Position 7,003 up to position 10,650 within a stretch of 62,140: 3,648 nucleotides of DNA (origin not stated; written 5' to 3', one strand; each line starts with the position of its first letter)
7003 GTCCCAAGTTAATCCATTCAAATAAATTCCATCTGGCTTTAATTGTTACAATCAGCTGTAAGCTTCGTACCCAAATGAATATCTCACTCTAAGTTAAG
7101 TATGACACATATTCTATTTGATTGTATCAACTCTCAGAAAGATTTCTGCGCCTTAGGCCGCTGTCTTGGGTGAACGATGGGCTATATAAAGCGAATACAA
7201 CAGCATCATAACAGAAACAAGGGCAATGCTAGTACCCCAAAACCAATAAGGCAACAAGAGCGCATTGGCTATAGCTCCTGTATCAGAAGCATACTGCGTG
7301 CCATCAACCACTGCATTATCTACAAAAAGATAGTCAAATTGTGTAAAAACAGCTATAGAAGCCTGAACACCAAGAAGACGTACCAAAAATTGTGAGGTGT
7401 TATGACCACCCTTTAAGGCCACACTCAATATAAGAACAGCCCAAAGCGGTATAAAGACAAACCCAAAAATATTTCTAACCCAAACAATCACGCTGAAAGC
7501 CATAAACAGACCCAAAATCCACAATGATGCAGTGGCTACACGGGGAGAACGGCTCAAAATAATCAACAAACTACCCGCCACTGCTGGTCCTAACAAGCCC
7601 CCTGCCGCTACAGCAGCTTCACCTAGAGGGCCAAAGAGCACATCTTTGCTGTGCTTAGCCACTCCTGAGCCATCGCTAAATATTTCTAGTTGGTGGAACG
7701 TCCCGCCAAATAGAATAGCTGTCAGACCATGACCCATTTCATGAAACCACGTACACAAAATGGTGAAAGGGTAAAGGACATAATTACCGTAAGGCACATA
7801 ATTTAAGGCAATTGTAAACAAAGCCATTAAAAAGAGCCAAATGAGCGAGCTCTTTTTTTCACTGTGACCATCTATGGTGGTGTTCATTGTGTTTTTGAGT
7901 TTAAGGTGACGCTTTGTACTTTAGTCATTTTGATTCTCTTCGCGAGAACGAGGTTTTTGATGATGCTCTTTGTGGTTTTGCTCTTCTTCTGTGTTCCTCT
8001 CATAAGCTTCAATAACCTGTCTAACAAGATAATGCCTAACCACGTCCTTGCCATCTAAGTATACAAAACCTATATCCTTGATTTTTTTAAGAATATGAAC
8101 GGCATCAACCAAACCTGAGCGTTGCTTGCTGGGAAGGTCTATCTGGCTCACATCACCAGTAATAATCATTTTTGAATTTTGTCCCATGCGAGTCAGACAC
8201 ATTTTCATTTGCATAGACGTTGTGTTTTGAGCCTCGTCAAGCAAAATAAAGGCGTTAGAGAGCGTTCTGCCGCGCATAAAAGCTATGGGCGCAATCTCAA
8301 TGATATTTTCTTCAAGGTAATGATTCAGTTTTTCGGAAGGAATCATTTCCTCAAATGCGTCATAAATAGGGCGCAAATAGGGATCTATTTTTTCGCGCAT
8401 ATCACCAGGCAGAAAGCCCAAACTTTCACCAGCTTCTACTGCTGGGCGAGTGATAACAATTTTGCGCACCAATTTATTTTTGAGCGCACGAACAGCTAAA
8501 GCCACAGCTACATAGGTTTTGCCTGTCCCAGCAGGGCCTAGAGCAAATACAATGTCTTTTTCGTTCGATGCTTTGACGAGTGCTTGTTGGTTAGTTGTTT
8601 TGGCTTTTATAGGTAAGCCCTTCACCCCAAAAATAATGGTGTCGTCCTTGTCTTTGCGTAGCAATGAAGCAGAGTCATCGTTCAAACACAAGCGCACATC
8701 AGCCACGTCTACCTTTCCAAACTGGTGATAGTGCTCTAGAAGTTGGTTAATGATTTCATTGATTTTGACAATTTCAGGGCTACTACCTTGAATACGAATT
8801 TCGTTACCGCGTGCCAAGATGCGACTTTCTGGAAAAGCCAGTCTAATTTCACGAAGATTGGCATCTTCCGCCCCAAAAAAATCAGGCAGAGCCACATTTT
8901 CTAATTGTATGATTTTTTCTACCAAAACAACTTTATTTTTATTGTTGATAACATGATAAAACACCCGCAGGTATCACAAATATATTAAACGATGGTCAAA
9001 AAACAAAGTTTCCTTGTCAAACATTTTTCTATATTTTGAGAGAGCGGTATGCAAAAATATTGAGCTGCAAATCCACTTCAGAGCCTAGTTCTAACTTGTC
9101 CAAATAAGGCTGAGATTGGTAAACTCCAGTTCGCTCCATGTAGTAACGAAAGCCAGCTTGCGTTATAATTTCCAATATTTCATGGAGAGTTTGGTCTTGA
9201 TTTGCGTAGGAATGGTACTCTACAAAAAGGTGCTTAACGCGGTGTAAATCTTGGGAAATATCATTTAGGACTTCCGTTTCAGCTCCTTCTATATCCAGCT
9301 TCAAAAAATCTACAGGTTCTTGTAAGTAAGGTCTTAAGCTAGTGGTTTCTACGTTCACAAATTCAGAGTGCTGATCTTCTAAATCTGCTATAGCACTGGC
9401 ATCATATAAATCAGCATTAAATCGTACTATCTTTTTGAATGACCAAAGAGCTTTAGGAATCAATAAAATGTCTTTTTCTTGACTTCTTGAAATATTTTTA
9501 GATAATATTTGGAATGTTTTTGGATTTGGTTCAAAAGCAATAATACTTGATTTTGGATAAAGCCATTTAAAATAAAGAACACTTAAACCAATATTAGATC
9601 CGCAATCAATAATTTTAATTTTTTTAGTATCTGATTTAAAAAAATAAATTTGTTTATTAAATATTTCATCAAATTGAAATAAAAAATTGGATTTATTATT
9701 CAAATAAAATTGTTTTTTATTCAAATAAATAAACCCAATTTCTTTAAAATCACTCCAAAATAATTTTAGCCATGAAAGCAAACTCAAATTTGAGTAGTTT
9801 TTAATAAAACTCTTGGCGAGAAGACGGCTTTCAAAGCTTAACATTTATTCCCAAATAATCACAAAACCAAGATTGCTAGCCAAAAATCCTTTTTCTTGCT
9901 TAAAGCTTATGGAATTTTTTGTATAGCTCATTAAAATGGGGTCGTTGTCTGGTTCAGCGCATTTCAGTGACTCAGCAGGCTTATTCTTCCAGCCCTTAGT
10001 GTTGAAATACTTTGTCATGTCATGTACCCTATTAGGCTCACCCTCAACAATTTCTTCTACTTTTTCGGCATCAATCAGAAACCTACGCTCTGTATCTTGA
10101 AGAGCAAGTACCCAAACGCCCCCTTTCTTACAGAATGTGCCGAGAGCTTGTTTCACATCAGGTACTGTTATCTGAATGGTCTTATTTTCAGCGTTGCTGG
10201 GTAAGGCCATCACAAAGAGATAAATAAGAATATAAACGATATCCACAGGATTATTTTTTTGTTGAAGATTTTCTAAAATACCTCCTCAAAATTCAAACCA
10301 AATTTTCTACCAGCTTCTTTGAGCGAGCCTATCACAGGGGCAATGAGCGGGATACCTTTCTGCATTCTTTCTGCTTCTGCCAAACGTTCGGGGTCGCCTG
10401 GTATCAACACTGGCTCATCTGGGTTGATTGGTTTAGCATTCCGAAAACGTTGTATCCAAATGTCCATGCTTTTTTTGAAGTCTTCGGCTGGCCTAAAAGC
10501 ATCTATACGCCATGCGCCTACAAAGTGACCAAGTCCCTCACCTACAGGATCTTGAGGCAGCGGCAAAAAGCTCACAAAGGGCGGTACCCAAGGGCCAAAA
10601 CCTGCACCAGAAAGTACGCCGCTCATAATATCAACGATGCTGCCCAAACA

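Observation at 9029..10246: Sharp intragenic compositional break in an FkbM methyltransferase, translationally coupled to a small secreted ORF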

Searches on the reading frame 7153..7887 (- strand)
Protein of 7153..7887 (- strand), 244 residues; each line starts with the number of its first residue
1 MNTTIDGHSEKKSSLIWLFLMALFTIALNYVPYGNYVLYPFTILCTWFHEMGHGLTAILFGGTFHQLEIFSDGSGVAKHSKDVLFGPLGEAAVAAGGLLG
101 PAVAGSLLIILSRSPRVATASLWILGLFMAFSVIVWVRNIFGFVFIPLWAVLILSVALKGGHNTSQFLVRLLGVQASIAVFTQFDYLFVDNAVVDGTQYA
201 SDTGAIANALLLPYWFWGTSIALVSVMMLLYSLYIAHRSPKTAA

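Call 5: search_protein_families(library=pfam, proteins=[window:7153-7887:-], max_evalue=0.01)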
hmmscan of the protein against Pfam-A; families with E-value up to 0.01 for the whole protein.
window:7153-7887:- (244 aa): 1 family
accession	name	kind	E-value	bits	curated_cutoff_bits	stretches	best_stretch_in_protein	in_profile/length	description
PF13398.12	Peptidase_M50B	-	2.4e-42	145.4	26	1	26-231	7-200/201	Peptidase M50B-like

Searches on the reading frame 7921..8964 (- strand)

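Call 5: search_protein_families(library=pfam, proteins=[window:7921-8964:-], max_evalue=0.01)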
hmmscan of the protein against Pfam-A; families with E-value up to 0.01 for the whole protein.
window:7921-8964:- (347 aa): 12 families
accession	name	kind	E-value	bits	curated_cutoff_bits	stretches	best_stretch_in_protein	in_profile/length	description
PF02562.22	PhoH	-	3.1e-93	311.4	27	1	119-322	2-205/205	PhoH-like protein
PF13245.12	AAA_19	-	2.2e-07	31.6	25.1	1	126-275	1-129/134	AAA domain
PF13604.12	AAA_30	-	1.1e-06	28.9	27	1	125-275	5-128/191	AAA domain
PF00580.27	UvrD-helicase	-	1.3e-05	25.4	23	0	238-274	214-250/271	UvrD/REP helicase N-terminal domain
PF01695.23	IstB_IS21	-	0.00017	21.6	24.1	1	134-163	91-119/238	IstB-like ATP binding protein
PF00270.35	DEAD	-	0.00034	20.8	26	1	124-174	2-53/167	DEAD/DEAH box helicase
PF20720.3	nSTAND3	-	0.00066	19.8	27.2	1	123-165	4-46/155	Novel STAND NTPase 3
PF13401.12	AAA_22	-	0.002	18.9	27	1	135-256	4-104/130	AAA domain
PF05707.18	Zot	-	0.0024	17.8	20.3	0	138-166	2-29/197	Zonular occludens toxin (Zot)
PF06256.17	Nucleo_LEF-12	-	0.0051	17.2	27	1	66-173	11-114/164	Nucleopolyhedrovirus LEF-12 protein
PF25199.1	nSTAND_NTPase5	-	0.0059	16.9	34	0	130-167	35-72/145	Novel STAND NTPase 5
PF04851.21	ResIII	-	0.0071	16.7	22.5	0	134-170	21-57/164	Type III restriction enzyme, res subunit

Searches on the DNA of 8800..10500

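Call 50: search_rna_families(source=window, start=8800, end=10500, threshold=evalue, max_evalue=1)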
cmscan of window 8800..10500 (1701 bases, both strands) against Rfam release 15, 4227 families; matches with E-value up to 1: 2.
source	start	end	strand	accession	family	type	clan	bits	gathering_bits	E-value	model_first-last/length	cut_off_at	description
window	10228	10294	-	RF01166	sn3071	Gene; snRNA; snoRNA; CD-box;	-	21.3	40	0.21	1-77/77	no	Small nucleolar RNA sn3071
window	9771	9816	-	RF00032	Histone3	Cis-reg;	-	16.5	34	0.43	1-46/46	no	Histone 3' UTR stem-loop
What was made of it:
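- Tried and rejected: Embedded RNA or regulatory element: no Rfam match better than E 0.2 (call 50).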
